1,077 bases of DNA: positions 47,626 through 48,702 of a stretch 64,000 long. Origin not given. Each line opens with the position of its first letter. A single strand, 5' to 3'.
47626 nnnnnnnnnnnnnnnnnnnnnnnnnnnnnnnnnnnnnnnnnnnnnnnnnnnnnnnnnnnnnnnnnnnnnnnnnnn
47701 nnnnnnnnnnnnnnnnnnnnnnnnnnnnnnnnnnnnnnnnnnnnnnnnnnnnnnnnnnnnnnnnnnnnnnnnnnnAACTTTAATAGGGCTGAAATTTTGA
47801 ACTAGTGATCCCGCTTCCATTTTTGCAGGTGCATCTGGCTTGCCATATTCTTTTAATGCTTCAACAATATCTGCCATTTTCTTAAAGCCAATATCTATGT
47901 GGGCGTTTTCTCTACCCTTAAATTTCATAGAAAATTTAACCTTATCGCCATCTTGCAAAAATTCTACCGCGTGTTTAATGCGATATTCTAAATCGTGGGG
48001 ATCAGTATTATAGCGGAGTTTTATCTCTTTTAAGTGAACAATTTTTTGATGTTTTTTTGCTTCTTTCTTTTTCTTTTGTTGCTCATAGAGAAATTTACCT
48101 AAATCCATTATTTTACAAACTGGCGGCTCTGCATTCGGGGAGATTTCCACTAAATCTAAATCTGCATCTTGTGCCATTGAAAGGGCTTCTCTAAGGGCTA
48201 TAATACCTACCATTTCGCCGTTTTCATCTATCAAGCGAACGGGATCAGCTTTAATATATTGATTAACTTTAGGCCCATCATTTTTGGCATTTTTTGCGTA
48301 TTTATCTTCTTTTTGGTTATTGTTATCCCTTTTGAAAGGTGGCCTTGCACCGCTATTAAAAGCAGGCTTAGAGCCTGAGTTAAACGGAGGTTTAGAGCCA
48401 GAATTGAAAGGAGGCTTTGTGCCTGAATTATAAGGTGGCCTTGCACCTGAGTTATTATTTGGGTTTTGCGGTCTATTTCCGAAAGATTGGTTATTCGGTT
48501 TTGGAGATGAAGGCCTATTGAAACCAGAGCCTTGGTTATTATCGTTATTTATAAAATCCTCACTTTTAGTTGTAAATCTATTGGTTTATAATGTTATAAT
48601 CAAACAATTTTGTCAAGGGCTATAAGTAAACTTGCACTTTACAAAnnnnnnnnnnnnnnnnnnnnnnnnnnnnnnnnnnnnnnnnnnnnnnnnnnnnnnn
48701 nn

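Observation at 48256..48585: infC appears to have a ~100-codon N-terminal extension made of 24-bp tandem repeats, initiated at AUA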

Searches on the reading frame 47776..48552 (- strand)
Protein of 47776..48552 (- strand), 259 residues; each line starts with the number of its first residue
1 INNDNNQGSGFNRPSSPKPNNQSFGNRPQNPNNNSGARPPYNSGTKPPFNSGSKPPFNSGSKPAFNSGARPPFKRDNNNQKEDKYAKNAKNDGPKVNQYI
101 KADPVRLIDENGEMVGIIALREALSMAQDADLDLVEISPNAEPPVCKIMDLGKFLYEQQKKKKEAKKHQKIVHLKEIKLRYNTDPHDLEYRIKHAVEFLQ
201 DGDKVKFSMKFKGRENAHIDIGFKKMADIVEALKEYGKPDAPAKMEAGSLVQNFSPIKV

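Call 9: find_homologous_proteins(query=window:47776-48552:-)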
Query seq(259 aa) (259 aa): 7938 proteins with E <= 0.001 among 8000 candidates; the best 120 are listed.
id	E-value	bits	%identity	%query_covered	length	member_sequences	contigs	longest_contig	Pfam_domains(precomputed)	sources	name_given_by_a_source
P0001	1.7e-92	328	99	59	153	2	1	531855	PF00707.28,PF05198.22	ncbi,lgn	-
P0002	1.2e-77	279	75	64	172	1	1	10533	PF00707.28,PF05198.22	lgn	-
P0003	5.8e-75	270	72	66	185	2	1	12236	PF00707.28,PF05198.22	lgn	-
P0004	1.7e-73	265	62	81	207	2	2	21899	PF00707.28,PF05198.22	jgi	-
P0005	1.6e-72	262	61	80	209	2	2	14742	PF00707.28,PF05198.22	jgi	jgi:translation initiation factor IF-3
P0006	5.9e-70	254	80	56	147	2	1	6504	PF00707.28,PF05198.22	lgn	-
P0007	3.1e-69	251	66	66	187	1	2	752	PF00707.28,PF05198.22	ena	-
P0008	7.6e-69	250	79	56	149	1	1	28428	PF00707.28,PF05198.22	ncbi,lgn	-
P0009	1.6e-65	239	63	70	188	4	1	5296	PF00707.28,PF05198.22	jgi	jgi:translation initiation factor IF-3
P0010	2.7e-65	238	52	87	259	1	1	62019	PF00707.28,PF05198.22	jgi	jgi:translation initiation factor IF-3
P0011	8.2e-64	234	66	62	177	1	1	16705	PF00707.28,PF05198.22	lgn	-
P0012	9.0e-64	233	65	62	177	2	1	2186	PF00707.28,PF05198.22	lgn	-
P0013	3.4e-62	228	63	64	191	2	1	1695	PF00707.28,PF05198.22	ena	-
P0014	6.2e-61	224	61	64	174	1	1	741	PF00707.28,PF05198.22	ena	-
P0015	4.0e-60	221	60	64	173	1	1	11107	PF00707.28,PF05198.22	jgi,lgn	jgi:translation initiation factor IF-3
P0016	5.9e-59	218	59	66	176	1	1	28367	PF00707.28,PF05198.22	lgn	-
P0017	1.1e-54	204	54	68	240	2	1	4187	PF00707.28,PF05198.22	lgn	-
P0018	4.9e-54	202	66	55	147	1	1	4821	PF00707.28,PF05198.22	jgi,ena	jgi:translation initiation factor IF-3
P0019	7.0e-54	201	65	56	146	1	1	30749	PF00707.28,PF05198.22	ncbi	-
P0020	5.3e-53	198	54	64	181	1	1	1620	PF00707.28,PF05198.22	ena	-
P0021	1.3e-51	194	53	64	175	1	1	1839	PF00707.28,PF05198.22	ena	-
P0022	3.4e-51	192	61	55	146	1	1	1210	PF00707.28,PF05198.22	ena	-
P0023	5.0e-51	192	54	63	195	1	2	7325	PF00707.28,PF05198.22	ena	-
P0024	5.4e-51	192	54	63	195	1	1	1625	PF00707.28,PF05198.22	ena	-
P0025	1.4e-50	190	52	65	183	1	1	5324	PF00707.28,PF05198.22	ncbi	ncbi:MAG: translation initiation factor IF-3 [Planktomarina sp.]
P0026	1.8e-50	190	53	63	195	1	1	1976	PF00707.28,PF05198.22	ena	-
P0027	1.8e-50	190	65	53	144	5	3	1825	PF00707.28,PF05198.22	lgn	-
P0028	7.4e-50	188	54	65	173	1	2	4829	PF00707.28,PF05198.22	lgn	-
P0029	1.0e-49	187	53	65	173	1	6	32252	PF00707.28,PF05198.22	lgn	-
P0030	1.1e-49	187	52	65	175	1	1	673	PF00707.28,PF05198.22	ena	-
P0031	1.8e-49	187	52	64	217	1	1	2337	PF00707.28,PF05198.22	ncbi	-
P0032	2.0e-49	186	51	64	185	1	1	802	PF00707.28,PF05198.22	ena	-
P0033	2.3e-49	186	52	64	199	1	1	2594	PF00707.28,PF05198.22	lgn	-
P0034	2.6e-49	186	46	87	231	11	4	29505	PF00707.28,PF05198.22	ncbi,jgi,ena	jgi:translation initiation factor IF-3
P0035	2.8e-49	186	52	64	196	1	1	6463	PF00707.28,PF05198.22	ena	-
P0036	3.0e-49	186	54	64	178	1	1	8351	PF00707.28,PF05198.22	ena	-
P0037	3.5e-49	186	51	65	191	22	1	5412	PF00707.28,PF05198.22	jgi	-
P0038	3.8e-49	186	50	73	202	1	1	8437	PF00707.28,PF05198.22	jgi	jgi:translation initiation factor IF-3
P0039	4.5e-49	185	53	63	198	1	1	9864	PF00707.28,PF05198.22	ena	-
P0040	4.5e-49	185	53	64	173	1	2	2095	PF00707.28,PF05198.22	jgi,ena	jgi:translation initiation factor IF-3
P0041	5.3e-49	185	41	88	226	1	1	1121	PF00707.28,PF05198.22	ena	-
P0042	5.4e-49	185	52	66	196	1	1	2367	PF00707.28,PF05198.22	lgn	-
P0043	5.5e-49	185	52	64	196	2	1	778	PF00707.28,PF05198.22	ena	-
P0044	5.6e-49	185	52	64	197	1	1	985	PF00707.28,PF05198.22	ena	-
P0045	5.7e-49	185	50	65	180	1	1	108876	PF00707.28,PF05198.22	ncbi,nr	ncbi:MAG: translation initiation factor IF-3 [Alphaproteobacteria bacterium]|nr:translation initiati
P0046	5.9e-49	185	50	65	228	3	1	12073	PF00707.28,PF05198.22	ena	-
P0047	6.2e-49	185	55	64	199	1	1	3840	PF00707.28,PF05198.22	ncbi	-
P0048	6.5e-49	185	53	64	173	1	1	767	PF00707.28,PF05198.22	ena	-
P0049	6.6e-49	185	54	64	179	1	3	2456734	PF00707.28,PF05198.22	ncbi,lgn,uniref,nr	ncbi:MAG: translation initiation factor IF-3 [Micavibrio aeruginosavorus]|uniref:Translation initiat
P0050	7.2e-49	185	50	65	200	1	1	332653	PF00707.28,PF05198.22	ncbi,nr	ncbi:translation initiation factor IF-3 [Primorskyibacter aestuariivivens]|nr:translation initiation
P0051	7.7e-49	185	53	62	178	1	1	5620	PF00707.28,PF05198.22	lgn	-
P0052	8.2e-49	184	49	68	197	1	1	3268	PF00707.28,PF05198.22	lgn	-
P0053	8.3e-49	184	51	65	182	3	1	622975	PF00707.28,PF05198.22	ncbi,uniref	ncbi:translation initiation factor IF-3 [Pelagimonas sp. KU-00592-HH]|uniref:translation initiation 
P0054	8.5e-49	184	51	64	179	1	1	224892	PF00707.28,PF05198.22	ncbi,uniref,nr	ncbi:translation initiation factor IF-3 [Niveispirillum sp. BGYR6]|uniref:translation initiation fac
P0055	9.6e-49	184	52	64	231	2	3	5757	PF00707.28,PF05198.22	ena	-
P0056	9.6e-49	184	52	64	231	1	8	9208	PF00707.28,PF05198.22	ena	-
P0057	9.7e-49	184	51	68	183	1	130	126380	PF00707.28,PF05198.22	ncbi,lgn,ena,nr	ncbi:MAG: translation initiation factor IF-3 [Azospirillum sp.]|nr:translation initiation factor IF-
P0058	9.9e-49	184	51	64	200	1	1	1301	PF00707.28,PF05198.22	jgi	jgi:translation initiation factor IF-3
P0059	1.0e-48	184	50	65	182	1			PF00707.28,PF05198.22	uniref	uniref:translation initiation factor IF-3 n=1 Tax=Primorskyibacter aestuariivivens TaxID=1888912 Rep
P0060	1.1e-48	184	50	65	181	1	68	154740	PF00707.28,PF05198.22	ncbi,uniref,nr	ncbi:translation initiation factor IF-3 [Planktomarina temperata]|uniref:translation initiation fact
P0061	1.1e-48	184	51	65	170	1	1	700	PF00707.28,PF05198.22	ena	-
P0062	1.3e-48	184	52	64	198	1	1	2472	PF00707.28,PF05198.22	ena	-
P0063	1.3e-48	184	50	65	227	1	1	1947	PF00707.28,PF05198.22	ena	-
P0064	1.3e-48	184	50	65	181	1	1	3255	PF00707.28,PF05198.22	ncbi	ncbi:MAG: translation initiation factor IF-3 [Pseudomonadota bacterium]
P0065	1.7e-48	183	54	63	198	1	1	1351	PF00707.28,PF05198.22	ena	-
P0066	1.8e-48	183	50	64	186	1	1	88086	PF00707.28,PF05198.22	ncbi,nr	ncbi:translation initiation factor IF-3 [Planktomarina temperata]|nr:translation initiation factor I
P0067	1.8e-48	183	49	64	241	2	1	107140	PF00707.28,PF05198.22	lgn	-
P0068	1.9e-48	183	53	64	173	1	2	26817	PF00707.28,PF05198.22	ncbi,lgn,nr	ncbi:MAG: translation initiation factor IF-3 [Rhodospirillum sp.]|nr:translation initiation factor I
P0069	2.0e-48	183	52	63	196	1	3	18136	PF00707.28,PF05198.22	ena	-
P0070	2.0e-48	183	53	63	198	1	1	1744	PF00707.28,PF05198.22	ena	-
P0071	2.0e-48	183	52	63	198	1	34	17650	PF00707.28,PF05198.22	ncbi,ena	-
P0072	2.1e-48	183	51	65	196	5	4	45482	PF00707.28,PF05198.22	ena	-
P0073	2.1e-48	183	54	64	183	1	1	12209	PF00707.28,PF05198.22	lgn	-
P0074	2.1e-48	183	53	64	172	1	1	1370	PF00707.28,PF05198.22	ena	-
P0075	2.3e-48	183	53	66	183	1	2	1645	PF00707.28,PF05198.22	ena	-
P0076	2.3e-48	183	52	64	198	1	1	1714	PF00707.28,PF05198.22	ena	-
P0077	2.3e-48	183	43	84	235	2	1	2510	PF00707.28,PF05198.22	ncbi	-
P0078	2.4e-48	183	52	63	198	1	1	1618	PF00707.28,PF05198.22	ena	-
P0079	2.5e-48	183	49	65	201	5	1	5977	PF00707.28,PF05198.22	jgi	jgi:translation initiation factor IF-3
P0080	2.5e-48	183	54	60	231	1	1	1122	PF00707.28,PF05198.22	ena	-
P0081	2.8e-48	183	52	64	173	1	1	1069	PF00707.28,PF05198.22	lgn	-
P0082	2.9e-48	183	49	65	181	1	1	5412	PF00707.28,PF05198.22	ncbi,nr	ncbi:translation initiation factor IF-3 [Planktomarina temperata]|nr:translation initiation factor I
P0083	2.9e-48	183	49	65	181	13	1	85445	PF00707.28,PF05198.22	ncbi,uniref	ncbi:translation initiation factor IF-3 [Celeribacter sp.]|uniref:translation initiation factor IF-3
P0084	3.0e-48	183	49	65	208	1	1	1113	PF00707.28,PF05198.22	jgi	-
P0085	3.2e-48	182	49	65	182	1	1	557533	PF00707.28,PF05198.22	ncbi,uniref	ncbi:translation initiation factor IF-3 [Pseudodonghicola sp.]|uniref:translation initiation factor 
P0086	3.4e-48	182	43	84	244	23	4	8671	PF00707.28,PF05198.22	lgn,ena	-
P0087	3.5e-48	182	52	64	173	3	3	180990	PF00707.28,PF05198.22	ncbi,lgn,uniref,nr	ncbi:translation initiation factor IF-3 [Roseospira marina]|uniref:Translation initiation factor IF-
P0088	3.8e-48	182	52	64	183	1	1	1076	PF00707.28,PF05198.22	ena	-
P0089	3.8e-48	182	52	65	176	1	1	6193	PF00707.28,PF05198.22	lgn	-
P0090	3.8e-48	182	49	71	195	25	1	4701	PF00707.28,PF05198.22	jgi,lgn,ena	-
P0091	3.9e-48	182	49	65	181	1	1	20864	PF00707.28,PF05198.22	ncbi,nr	ncbi:translation initiation factor IF-3 [Planktomarina temperata]|nr:translation initiation factor I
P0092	3.9e-48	182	52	64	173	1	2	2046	PF00707.28,PF05198.22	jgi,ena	-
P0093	4.0e-48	182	50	65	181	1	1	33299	PF00707.28,PF05198.22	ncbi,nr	ncbi:translation initiation factor IF-3 [Planktomarina temperata]|nr:translation initiation factor I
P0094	4.0e-48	182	54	65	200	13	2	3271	PF00707.28,PF05198.22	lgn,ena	-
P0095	4.2e-48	182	51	68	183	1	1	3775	PF00707.28,PF05198.22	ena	-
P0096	4.2e-48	182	51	68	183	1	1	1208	PF00707.28,PF05198.22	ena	-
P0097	4.4e-48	182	49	65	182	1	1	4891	PF00707.28,PF05198.22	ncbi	ncbi:MAG: translation initiation factor IF-3 [Pseudodonghicola sp.]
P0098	4.6e-48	182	53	63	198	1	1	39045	PF00707.28,PF05198.22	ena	-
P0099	4.9e-48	182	50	65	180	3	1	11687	PF00707.28,PF05198.22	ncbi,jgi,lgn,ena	ncbi:MAG: translation initiation factor IF-3 [Bdellovibrionales bacterium]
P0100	5.0e-48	182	52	64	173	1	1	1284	PF00707.28,PF05198.22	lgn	-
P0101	5.1e-48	182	51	66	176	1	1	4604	PF00707.28,PF05198.22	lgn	-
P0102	5.2e-48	182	50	68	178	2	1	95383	PF00707.28,PF05198.22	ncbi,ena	-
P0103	5.2e-48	182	52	64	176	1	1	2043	PF00707.28,PF05198.22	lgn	-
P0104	5.5e-48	182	50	65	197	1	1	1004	PF00707.28,PF05198.22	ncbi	-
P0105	5.6e-48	182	51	67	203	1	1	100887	PF00707.28,PF05198.22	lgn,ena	-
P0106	5.9e-48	182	49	65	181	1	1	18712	PF00707.28,PF05198.22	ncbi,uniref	ncbi:translation initiation factor IF-3 [Actibacterium sp.]|uniref:translation initiation factor IF-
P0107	6.1e-48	182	41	94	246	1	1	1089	PF00707.28,PF05198.22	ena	-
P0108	6.1e-48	182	49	65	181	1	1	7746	PF00707.28,PF05198.22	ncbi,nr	ncbi:MAG: translation initiation factor IF-3 [Planktomarina temperata]|nr:translation initiation fac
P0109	6.6e-48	181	52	64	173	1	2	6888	PF00707.28,PF05198.22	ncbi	-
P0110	6.6e-48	181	54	67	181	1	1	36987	PF00707.28,PF05198.22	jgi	jgi:translation initiation factor IF-3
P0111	7.1e-48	181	53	64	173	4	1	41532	PF00707.28,PF05198.22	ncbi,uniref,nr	ncbi:translation initiation factor IF-3 [Pararhodospirillum oryzae]|uniref:Translation initiation fa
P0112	7.2e-48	181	58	56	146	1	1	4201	PF00707.28,PF05198.22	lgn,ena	-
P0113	7.3e-48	181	53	68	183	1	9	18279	PF00707.28,PF05198.22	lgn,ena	-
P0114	7.3e-48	181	52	64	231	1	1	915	PF00707.28,PF05198.22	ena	-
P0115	7.6e-48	181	49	65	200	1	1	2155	PF00707.28,PF05198.22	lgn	-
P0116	7.7e-48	181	52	64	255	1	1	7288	PF00707.28,PF05198.22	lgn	-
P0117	7.7e-48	181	52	64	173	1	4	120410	PF00707.28,PF05198.22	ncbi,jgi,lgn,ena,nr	ncbi:MAG: translation initiation factor IF-3 [Alphaproteobacteria bacterium]|nr:MAG: translation ini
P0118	7.8e-48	181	53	64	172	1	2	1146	PF00707.28,PF05198.22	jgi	-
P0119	7.8e-48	181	52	63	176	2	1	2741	PF00707.28,PF05198.22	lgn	-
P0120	7.9e-48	181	46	72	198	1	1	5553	PF00707.28,PF05198.22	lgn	-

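Call 10: search_protein_families(library=pfam, proteins=[window:47776-48552:-], max_evalue=0.01)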
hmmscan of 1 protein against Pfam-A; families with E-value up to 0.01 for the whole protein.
seq(259 aa): 2 families
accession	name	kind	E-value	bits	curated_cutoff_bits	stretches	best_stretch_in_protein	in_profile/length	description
PF05198.21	IF3_N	-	3.2e-33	114.2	26.9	1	96-165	1-70/70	Translation initiation factor IF-3, N-terminal domain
PF00707.27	IF3_C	-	1.1e-25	89.9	34.8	1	172-252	1-81/86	Translation initiation factor IF-3, C-terminal domain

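Call 13: find_encoding_contigs(protein=P0008, flank=3000, max_places=3)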
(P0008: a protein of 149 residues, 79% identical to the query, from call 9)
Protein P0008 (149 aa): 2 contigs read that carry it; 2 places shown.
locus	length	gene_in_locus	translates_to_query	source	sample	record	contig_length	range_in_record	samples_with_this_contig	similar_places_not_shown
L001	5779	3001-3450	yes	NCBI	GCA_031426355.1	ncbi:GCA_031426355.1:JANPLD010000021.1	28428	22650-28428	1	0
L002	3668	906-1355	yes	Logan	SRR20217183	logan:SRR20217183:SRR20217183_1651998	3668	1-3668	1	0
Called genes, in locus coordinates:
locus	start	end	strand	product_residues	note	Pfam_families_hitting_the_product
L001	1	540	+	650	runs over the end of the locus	PF02824:TGS, PF07973:tRNA_SAD, PF00587:tRNA-synt_2b, PF03129:HGTP_anticodon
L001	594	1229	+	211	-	-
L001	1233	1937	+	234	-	-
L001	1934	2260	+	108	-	-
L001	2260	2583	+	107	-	-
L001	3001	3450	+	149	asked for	PF05198:IF3_N, PF00707:IF3_C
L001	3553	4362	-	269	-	PF17930:LpxI_N, PF06230:LpxI_C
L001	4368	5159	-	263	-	PF00132:Hexapep (weak), PF25084:LbH_EIF2B (faint), PF25087:GMPPB_C (faint), PF00132:Hexapep, PF13720:Acetyltransf_11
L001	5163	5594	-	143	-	PF22817:ApeP-like, PF07977:FabA, PF22818:ApeI-like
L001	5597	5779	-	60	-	?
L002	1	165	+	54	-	?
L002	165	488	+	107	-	-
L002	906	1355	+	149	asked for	PF05198:IF3_N, PF00707:IF3_C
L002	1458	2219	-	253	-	PF17930:LpxI_N, PF06230:LpxI_C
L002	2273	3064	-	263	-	PF00132:Hexapep (weak), PF25084:LbH_EIF2B (faint), PF25087:GMPPB_C (faint), PF00132:Hexapep, PF13720:Acetyltransf_11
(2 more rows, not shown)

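Call 14: find_encoding_contigs(protein=P0006, flank=3000, max_places=3)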
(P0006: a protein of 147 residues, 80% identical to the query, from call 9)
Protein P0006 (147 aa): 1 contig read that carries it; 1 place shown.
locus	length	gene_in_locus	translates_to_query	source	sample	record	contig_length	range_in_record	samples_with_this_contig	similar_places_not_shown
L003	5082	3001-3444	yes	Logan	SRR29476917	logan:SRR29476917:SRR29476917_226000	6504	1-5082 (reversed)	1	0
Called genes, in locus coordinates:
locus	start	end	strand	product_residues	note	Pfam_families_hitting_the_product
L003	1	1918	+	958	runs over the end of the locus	PF02463:SMC_N (faint), PF13175:AAA_15 (faint), PF13191:AAA_16 (faint), PF13555:AAA_29 (faint), PF20703:nSTAND1 (faint), PF17760:UvrA_inter, PF17755:UvrA_DNA-bind, PF00005:ABC_tran (weak)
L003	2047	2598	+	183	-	PF01842:ACT, PF22629:ACT_AHAS_ss, PF13710:ACT_5 (weak), PF10369:ALS_ss_C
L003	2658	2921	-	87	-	-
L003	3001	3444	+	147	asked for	PF05198:IF3_N, PF00707:IF3_C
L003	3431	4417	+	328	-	PF02401:LYTB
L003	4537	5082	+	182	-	?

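Call 15: find_encoding_contigs(protein=P0002, flank=3000, max_places=3)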
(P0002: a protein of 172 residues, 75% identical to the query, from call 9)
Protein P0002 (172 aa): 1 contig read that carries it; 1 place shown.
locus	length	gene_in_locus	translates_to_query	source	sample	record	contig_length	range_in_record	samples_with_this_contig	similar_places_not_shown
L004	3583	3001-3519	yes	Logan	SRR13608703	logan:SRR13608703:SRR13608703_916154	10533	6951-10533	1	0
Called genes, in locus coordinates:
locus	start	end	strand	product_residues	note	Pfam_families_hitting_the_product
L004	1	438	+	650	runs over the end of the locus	PF02824:TGS (weak), PF07973:tRNA_SAD, PF00587:tRNA-synt_2b, PF03129:HGTP_anticodon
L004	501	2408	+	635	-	-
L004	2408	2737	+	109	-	-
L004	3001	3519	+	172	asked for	PF05198:IF3_N, PF00707:IF3_C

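Call 21: find_encoding_contigs(protein=P0001, flank=1500, max_places=3)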
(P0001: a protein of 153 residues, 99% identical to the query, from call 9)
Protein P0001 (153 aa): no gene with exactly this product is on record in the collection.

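Call 22: find_encoding_contigs(protein=P0004, flank=2000, max_places=2)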
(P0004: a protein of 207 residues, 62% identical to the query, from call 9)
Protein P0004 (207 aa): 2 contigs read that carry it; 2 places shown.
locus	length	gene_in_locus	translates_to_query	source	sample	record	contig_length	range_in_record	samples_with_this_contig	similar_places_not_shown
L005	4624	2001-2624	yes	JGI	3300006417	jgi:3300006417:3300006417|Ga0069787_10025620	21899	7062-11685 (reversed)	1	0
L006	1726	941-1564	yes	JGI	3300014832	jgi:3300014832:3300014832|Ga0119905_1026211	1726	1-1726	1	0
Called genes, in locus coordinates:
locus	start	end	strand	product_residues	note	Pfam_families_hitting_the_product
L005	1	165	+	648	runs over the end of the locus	PF02824:TGS, PF07973:tRNA_SAD, PF00587:tRNA-synt_2b, PF03129:HGTP_anticodon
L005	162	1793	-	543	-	-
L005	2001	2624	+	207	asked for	PF05198:IF3_N, PF00707:IF3_C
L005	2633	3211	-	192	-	PF04832:SOUL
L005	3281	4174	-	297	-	PF25025:EF-Ts_N (weak), PF00889:EF_TS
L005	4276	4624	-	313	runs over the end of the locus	PF00318:Ribosomal_S2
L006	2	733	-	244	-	?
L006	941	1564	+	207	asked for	PF05198:IF3_N, PF00707:IF3_C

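Call 23: find_encoding_contigs(protein=P0005, flank=2000, max_places=2)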
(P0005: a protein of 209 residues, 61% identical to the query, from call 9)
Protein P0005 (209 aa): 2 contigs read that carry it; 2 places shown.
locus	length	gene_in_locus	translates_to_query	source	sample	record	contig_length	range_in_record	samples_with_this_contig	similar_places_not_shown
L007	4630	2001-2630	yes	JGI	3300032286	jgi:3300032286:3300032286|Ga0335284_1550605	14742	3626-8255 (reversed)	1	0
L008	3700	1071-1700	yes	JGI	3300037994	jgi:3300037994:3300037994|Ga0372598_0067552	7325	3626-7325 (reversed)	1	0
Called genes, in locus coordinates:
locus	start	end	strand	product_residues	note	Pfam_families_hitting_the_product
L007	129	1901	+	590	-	PF02776:TPP_enzyme_N, PF00205:TPP_enzyme_M, PF02775:TPP_enzyme_C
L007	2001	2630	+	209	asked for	PF05198:IF3_N, PF00707:IF3_C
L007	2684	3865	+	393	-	PF01743:PolyA_pol, PF12627:PolyA_pol_RNAbd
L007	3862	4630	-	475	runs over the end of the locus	PF01523:PmbA_TldD_1st, PF19290:PmbA_TldD_2nd, PF19289:PmbA_TldD_3rd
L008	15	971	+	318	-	PF00205:TPP_enzyme_M, PF02775:TPP_enzyme_C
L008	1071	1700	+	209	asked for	PF05198:IF3_N, PF00707:IF3_C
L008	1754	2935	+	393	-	PF01743:PolyA_pol, PF12627:PolyA_pol_RNAbd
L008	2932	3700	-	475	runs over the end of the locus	PF01523:PmbA_TldD_1st, PF19290:PmbA_TldD_2nd, PF19289:PmbA_TldD_3rd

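Call 24: find_encoding_contigs(protein=P0003, flank=2000, max_places=2)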
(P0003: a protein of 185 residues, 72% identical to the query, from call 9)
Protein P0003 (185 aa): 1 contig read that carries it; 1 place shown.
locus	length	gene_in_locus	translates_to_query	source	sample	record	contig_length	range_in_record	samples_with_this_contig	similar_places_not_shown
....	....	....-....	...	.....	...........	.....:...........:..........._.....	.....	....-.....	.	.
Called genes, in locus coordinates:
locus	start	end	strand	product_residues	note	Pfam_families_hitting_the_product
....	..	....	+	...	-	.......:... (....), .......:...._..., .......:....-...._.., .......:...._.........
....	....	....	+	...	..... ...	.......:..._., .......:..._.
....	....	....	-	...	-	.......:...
